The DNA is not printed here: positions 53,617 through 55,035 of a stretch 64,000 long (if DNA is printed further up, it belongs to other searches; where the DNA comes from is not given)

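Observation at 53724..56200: AT-rich 2.5-kb island carrying a dCTP-deaminase-family gene and a GNAT-ASCH fusion: a candidate cytosine-N4-directed nucleotide modification or depletion module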

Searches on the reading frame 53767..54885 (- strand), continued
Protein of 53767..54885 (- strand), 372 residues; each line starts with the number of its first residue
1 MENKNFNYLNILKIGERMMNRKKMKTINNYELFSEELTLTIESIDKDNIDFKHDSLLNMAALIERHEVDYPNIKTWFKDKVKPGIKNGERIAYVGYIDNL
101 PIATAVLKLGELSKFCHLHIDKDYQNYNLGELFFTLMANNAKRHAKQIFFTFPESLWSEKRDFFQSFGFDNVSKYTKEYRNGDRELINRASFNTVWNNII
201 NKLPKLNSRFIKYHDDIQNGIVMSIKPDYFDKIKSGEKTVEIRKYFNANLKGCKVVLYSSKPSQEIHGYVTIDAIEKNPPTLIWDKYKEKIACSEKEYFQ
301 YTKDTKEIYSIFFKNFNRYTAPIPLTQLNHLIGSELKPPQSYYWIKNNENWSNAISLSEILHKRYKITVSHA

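Call 61: get_annotated_region(hit=H25, flank=3000)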
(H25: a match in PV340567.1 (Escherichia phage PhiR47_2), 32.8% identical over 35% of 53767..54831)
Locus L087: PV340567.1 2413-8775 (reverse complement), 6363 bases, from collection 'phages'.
description: Escherichia phage PhiR47_2, complete genome.
organism: Escherichia phage PhiR47_2 (NCBI taxid 3416489)
taxonomy: Viruses
host: Escherichia coli C; source: -; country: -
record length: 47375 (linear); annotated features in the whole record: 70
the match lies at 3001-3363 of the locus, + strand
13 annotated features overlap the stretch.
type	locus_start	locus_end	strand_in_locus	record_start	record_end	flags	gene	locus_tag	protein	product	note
CDS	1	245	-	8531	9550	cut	-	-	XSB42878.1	DNA replication protein O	-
CDS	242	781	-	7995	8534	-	-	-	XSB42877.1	cII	activator protein cII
CDS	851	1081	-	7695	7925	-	-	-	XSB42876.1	Cro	transcriptional regulator cro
CDS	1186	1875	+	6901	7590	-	-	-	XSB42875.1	cI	repressor protein cI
CDS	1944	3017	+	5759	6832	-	-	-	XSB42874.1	GevT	GevT toxin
CDS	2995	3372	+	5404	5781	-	-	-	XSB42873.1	GevA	GevA antitoxin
CDS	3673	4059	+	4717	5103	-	-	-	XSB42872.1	Kil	prophage Kil protein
CDS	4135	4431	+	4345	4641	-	-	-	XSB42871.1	Gam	host-nuclease inhibitor protein Gam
CDS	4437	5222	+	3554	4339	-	-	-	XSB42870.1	Bet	recombination protein Bet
CDS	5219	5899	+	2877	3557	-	-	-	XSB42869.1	exonuclease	-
CDS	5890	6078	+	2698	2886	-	-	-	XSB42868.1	hypothetical protein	hypothetical protein orf60a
CDS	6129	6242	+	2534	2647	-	-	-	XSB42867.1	hypothetical protein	hypothetical protein orf63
CDS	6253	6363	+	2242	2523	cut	-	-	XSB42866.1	hypothetical protein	hypothetical protein orf61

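Call 63: search_protein_families(library=padloc, proteins=[L087:1944-3017:+, L087:2995-3372:+], max_evalue=0.01)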
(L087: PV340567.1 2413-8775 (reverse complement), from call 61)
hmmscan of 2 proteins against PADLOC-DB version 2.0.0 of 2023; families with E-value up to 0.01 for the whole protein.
L087:1944-3017:+ (357 aa): 6 families
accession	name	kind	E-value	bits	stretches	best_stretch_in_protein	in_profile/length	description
PDLC04419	PDC-M11A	-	2.1e-133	443.1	1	6-356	10-356/357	-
PDLC04422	PDC-M11A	-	7.6e-94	313.4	1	8-357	155-501/501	-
PDLC04418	PDC-M11A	-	6.2e-93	310.1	1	8-356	92-443/444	-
PDLC04421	PDC-M11A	-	5.4e-41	138.8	1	12-302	161-441/486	-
PDLC04420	PDC-M11A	-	5.9e-36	122.2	1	13-308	49-338/376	-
PDLC04417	PDC-M11A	-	6.6e-31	105.8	1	19-304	166-451/501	-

L087:2995-3372:+ (125 aa): 3 families
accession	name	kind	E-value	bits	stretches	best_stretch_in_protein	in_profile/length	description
PDLC04425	PDC-M11B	-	6.8e-52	173.4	1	1-123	1-122/132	-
PDLC04424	PDC-M11B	-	3.4e-44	148.3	1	1-123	8-129/142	-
PDLC04423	PDC-M11B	-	1.8e-22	78.1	1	5-124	1-119/164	-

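Call 64: search_protein_families(library=pfam, proteins=[L087:1944-3017:+, L087:2995-3372:+], max_evalue=0.1)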
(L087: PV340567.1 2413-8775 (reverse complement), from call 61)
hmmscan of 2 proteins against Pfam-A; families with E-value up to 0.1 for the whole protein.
L087:1944-3017:+ (357 aa): 0 families

L087:2995-3372:+ (125 aa): 2 families
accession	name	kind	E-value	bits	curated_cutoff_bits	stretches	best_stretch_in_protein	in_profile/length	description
PF04266.20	ASCH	-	2.5e-08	35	21.2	1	5-97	1-101/103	ASCH domain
PF12961.13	DUF3850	-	0.012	16.2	22.9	1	5-26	4-25/77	Domain of unknown function (DUF3850)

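Call 67: search_protein_representatives(protein=window:53767-54831:-)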
Query: 354 residues. Proteins with E-value up to 0.001 (for the whole library): 2304; up to 1e-10: 339; up to 1e-30: 93. The best 150 are listed.
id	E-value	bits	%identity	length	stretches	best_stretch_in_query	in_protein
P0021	4.7e-90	319.1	42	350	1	8-351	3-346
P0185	5.5e-89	315.5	41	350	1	13-349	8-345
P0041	4.4e-84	299.4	42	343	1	14-347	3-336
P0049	2.0e-80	287.4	40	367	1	28-348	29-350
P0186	3.4e-77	276.7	42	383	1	42-350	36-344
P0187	8.2e-76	272.2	37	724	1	9-348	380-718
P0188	1.9e-73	264.4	40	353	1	49-345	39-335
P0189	8.8e-73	262.2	38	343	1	31-347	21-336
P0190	1.6e-71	258.1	37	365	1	14-350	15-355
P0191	2.6e-70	254.1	38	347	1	22-348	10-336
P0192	1.1e-69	252.1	37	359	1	10-347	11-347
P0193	3.2e-69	250.5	39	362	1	22-346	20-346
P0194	3.5e-68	247.1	40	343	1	40-345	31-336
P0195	3.6e-68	247.1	35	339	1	25-349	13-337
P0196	2.4e-67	244.3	39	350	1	36-345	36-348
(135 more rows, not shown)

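Call 82: search_protein_families(library=pfam, alignment_id=A5, max_evalue=0.00001)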
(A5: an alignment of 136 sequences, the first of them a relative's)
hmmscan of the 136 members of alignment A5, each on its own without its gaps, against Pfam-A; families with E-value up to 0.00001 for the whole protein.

A. member 1, L001:1204-1959:- (251 aa): 0 families

B. families by the number of members that match (of 136 scanned): 148 families (the first 25 are shown)
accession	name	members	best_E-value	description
PF00005.33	ABC_tran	3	1.4e-48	ABC transporter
PF00072.30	Response_reg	3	4.8e-29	Response regulator receiver domain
PF13231.12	PMT_2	3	7.1e-15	Dolichyl-phosphate-mannose-protein mannosyltransferase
PF07505.17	DUF5131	2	2.9e-99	Protein of unknown function (DUF5131)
PF01926.29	MMR_HSR1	2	1.9e-56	50S ribosome-binding GTPase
PF01555.25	N6_N4_Mtase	2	1e-38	DNA methylase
PF01609.27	DDE_Tnp_1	2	4.8e-27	Transposase DDE domain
PF02421.24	FeoB_N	2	2.2e-23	Ferrous iron transport protein B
PF00350.29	Dynamin_N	2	5.2e-19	Dynamin family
PF00009.33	GTP_EFTU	2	1.5e-16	Elongation factor Tu GTP binding domain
PF06114.19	Peptidase_M78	2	2.1e-14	IrrE N-terminal-like domain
PF04548.22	AIG1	2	1.3e-13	AIG1 family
PF00071.28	Ras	2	3.1e-13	Ras family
PF01261.30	AP_endonuc_2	2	2.5e-12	Xylose isomerase-like TIM barrel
PF13238.12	AAA_18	2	5.4e-10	AAA domain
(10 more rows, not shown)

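Call 83: search_protein_families(library=padloc, alignment_id=A5, max_evalue=0.00001)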
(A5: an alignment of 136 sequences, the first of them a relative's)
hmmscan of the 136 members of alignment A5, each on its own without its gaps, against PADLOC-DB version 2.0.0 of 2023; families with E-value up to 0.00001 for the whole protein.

A. member 1, L001:1204-1959:- (251 aa): 0 families

B. families by the number of members that match (of 136 scanned): 154 families (the first 25 are shown)
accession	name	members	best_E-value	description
PDLC04141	capP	3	1.3e-52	capP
PDLC04140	mad8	3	1.2e-17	mads_8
PDLC04639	PDC-M41B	2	1.9e-126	-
PDLC04569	PDC-M30B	2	3.7e-125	-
PDLC03633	MTase_III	2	1.1e-109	Type III methyltransferase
PDLC03644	MTase_III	2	2e-74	Type III methyltransferase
PDLC03354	MTase_II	2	1.4e-66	Type II methyltransferase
PDLC03640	MTase_III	2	6e-52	Type III methyltransferase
PDLC03636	MTase_III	2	7.1e-46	Type III methyltransferase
PDLC03638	MTase_III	2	2.3e-38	Type III methyltransferase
PDLC03635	MTase_III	2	2.4e-37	Type III methyltransferase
PDLC03634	MTase_III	2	3.4e-36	Type III methyltransferase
PDLC03641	MTase_III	2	2.4e-31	Type III methyltransferase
PDLC03637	MTase_III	2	2.3e-22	Type III methyltransferase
PDLC03639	MTase_III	2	7.4e-20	Type III methyltransferase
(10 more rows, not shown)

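Call 87: find_encoding_contigs(protein=P0187, flank=6000, max_places=2)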
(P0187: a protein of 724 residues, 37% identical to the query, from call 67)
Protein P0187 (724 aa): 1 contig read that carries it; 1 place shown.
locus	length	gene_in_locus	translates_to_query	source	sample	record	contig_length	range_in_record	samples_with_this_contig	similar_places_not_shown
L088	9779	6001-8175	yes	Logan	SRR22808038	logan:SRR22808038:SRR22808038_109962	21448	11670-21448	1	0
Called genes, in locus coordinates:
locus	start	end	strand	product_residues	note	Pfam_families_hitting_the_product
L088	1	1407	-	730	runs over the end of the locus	-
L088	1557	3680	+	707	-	PF26549:Tricorn_N (faint), PF07676:PD40 (faint), PF00930:DPPIV_N, PF20434:BD-FAE (faint), PF00326:Peptidase_S9, PF01738:DLH (weak)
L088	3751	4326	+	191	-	PF22029:PhyR_sigma2 (weak), PF04542:Sigma70_r2, PF08281:Sigma70_r4_2, PF04545:Sigma70_r4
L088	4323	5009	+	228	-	PF13490:zf-HC2, PF03795:YCII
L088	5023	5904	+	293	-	PF00903:Glyoxalase, PF19581:Glyoxalase_7 (faint), PF22677:Ble-like_N (faint), PF00903:Glyoxalase, PF18029:Glyoxalase_6 (weak)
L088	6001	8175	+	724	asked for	PF06559:DCD_N, PF22769:DCD, PF22569:DCD_C, PF22769:DCD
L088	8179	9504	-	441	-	PF03929:PepSY_TM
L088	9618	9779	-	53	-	?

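Call 89: find_homologous_proteins(query=L087:1944-3017:+, max_evalue=1e-10)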
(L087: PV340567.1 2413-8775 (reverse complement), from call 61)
Query L087:1944-3017:+ (357 aa): 1631 proteins with E <= 1e-10 among 2747 candidates; the best 120 are listed.
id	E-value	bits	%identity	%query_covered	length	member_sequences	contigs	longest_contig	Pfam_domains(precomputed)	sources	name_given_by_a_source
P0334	1.7e-237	805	100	99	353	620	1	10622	-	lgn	-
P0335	8.8e-199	678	83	99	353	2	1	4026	-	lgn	-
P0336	6.8e-197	672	82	99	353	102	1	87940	-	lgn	-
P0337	3.9e-184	630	76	99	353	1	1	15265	-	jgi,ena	-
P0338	8.8e-184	629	75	99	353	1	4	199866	-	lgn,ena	-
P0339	1.6e-182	625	75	99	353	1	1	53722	-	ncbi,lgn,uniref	ncbi:N-acetyltransferase [Mixta calida]|uniref:N-acetyltransferase n=1 Tax=Mixta calida TaxID=665913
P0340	4.8e-181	620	73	99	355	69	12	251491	-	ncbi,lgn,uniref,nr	ncbi:N-acetyltransferase [Klebsiella pneumoniae]|uniref:N-acetyltransferase n=1 Tax=Klebsiella pneum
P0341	5.9e-181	619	75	99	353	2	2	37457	-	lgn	-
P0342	9.9e-181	619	74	99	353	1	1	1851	-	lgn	-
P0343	1.2e-180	618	75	99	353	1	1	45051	-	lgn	-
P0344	6.7e-180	616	74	99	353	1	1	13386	-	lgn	-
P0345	2.4e-179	614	74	99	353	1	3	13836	-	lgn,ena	-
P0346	2.2e-178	611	72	99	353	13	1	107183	-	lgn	-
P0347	3.0e-172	591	71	99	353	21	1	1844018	-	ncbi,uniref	ncbi:N-acetyltransferase [Enterobacter ludwigii]|uniref:N-acetyltransferase n=1 Tax=Enterobacter lud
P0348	3.6e-171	587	72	99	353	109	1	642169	-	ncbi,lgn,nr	ncbi:N-acetyltransferase [Salmonella enterica]|nr:N-acetyltransferase [Salmonella enterica]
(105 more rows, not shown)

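Call 92: search_solved_structures(query=A6, max_evalue=1)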
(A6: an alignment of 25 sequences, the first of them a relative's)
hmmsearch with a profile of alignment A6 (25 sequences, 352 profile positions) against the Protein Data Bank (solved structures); distinct sequences matched with E-value up to 1: 4.
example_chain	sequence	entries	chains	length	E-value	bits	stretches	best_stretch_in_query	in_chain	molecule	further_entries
1tiq_A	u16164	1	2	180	2.3e-05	27.1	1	4-146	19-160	Protease synthase and sporulation negative regulatory protein PAI 1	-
8osp_A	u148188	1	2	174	0.006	19.2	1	38-140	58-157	N-acetyltransferase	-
2fl4_A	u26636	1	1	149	0.28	13.7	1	107-144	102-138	spermine/spermidine acetyltransferase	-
9dsb_A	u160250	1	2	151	0.29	13.7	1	107-144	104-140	Spermine/spermidine acetyltransferase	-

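Call 101: search_protein_families(library=phrogs, proteins=[window:53767-54831:-, L087:1944-3017:+, L087:2995-3372:+], max_evalue=0.001)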
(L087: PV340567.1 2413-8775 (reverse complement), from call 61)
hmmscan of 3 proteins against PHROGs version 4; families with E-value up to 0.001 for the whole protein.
window:53767-54831:- (354 aa): 3 families
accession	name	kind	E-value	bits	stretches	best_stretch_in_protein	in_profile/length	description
phrog_3136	-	unknown function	7.6e-28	98.2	1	202-331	4-129/134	-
phrog_11553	-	unknown function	9.9e-17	62.1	1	201-330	136-264/278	-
phrog_13728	-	other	1.6e-09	38.8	1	43-168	16-139/144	acetyltransferase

L087:1944-3017:+ (357 aa): 4 families
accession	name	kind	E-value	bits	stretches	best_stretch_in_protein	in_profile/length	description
phrog_6345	-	unknown function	1e-186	621.6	1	5-357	1-352/352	-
phrog_30943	-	unknown function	7.2e-61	206.5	1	167-356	6-192/193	-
phrog_10674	-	unknown function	1.5e-34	120.3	1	17-302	168-462/512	-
phrog_13728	-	other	4.1e-24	86.1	1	8-151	3-139/144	acetyltransferase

L087:2995-3372:+ (125 aa): 2 families
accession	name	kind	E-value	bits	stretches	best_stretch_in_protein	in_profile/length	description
phrog_3136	-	unknown function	1.3e-57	194.6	1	1-124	3-126/134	-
phrog_11553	-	unknown function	4.4e-17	63.3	1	3-122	138-260/278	-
